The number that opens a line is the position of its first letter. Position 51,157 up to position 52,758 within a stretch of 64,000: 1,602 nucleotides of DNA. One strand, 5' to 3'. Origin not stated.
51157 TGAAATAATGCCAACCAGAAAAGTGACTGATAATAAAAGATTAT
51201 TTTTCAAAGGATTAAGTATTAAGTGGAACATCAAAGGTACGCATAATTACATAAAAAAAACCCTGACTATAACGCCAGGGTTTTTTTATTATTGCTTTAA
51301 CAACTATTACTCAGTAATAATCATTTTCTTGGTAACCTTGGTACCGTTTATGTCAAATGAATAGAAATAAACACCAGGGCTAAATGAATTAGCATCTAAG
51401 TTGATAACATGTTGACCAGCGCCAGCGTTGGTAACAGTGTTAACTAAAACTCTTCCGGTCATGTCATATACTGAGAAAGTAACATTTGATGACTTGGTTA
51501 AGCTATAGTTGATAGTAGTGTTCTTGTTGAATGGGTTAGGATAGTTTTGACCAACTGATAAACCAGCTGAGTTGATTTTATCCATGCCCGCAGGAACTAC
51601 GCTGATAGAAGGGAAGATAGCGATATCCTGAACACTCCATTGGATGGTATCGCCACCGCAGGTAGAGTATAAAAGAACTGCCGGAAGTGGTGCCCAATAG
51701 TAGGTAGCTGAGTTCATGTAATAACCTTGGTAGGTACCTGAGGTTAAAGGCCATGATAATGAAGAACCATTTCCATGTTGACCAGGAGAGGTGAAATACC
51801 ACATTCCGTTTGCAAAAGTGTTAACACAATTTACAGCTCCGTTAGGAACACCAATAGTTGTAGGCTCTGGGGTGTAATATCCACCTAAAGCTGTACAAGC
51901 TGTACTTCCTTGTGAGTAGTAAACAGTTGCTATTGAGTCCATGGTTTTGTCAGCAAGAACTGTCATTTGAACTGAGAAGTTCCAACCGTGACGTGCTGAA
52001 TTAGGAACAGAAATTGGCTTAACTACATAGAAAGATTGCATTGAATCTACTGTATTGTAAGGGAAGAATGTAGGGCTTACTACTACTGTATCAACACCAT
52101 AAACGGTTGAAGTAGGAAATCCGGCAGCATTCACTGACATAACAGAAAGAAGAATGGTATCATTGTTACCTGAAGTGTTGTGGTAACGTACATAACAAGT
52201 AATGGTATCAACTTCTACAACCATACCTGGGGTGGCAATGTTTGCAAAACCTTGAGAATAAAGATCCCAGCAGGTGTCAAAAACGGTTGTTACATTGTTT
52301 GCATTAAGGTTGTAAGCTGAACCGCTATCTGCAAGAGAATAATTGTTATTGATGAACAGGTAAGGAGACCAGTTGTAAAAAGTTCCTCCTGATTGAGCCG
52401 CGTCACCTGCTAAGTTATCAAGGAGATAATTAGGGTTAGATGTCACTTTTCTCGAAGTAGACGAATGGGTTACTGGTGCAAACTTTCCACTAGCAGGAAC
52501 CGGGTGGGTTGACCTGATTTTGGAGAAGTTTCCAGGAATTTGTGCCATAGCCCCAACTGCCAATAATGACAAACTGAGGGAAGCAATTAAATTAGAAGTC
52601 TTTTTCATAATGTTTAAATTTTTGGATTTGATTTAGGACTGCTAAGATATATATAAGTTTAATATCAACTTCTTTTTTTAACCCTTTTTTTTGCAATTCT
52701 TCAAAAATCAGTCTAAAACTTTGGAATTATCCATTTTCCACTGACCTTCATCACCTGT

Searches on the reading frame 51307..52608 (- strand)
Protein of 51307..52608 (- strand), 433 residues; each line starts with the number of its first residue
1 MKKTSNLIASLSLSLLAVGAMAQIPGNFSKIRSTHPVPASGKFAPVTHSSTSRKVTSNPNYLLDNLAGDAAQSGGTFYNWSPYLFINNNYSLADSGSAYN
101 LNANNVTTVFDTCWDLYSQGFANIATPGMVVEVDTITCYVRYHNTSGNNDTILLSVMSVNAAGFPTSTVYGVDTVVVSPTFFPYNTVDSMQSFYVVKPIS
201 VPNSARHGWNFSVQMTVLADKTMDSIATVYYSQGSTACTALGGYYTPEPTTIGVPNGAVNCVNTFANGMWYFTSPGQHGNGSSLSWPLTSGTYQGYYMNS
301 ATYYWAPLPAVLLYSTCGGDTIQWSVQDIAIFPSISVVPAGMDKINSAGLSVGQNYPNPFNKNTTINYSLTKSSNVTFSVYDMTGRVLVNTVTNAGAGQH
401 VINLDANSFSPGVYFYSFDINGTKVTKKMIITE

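Call 32: find_encoding_contigs(protein=window:51307-52608:-, flank=10000, max_places=1)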
Protein window:51307-52608:- (433 aa): 12 contigs read that carry it; 1 place shown.
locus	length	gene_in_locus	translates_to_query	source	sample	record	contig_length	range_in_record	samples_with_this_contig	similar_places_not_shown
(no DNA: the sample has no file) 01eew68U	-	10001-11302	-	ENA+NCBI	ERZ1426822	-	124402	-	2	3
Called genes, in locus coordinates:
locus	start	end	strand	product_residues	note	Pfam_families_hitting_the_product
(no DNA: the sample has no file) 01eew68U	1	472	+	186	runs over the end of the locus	PF02525:Flavodoxin_2, PF03358:FMN_red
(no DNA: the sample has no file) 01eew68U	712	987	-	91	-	-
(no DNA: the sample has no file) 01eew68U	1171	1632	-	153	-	PF12713:DUF3806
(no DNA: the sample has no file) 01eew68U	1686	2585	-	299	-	-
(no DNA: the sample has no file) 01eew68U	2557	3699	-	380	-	PF07661:MORN_2 (faint)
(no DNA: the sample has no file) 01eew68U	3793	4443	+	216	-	PF03379:CcmB (weak)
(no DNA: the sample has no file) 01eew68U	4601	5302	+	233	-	PF01578:Cytochrom_C_asm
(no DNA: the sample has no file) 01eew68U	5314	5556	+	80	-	PF20077:CcmD_alt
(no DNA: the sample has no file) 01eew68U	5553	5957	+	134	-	PF03100:CcmE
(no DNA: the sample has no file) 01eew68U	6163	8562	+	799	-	PF01578:Cytochrom_C_asm, PF16327:CcmF_C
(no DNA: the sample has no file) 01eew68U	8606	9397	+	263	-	PF01118:Semialdhyde_dh (weak), PF01408:GFO_IDH_MocA (faint), PF01488:Shikimate_DH (weak), PF03807:F420_oxidored, PF10727:Rossmann-like (weak), PF10728:DUF2520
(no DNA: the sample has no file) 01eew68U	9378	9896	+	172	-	PF00702:Hydrolase (faint), PF13419:HAD_2 (faint), PF08282:Hydrolase_3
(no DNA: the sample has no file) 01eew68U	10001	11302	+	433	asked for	PF18962:Por_Secre_tail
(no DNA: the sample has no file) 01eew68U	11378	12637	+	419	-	PF18962:Por_Secre_tail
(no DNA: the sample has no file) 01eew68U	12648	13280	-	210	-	PF00293:NUDIX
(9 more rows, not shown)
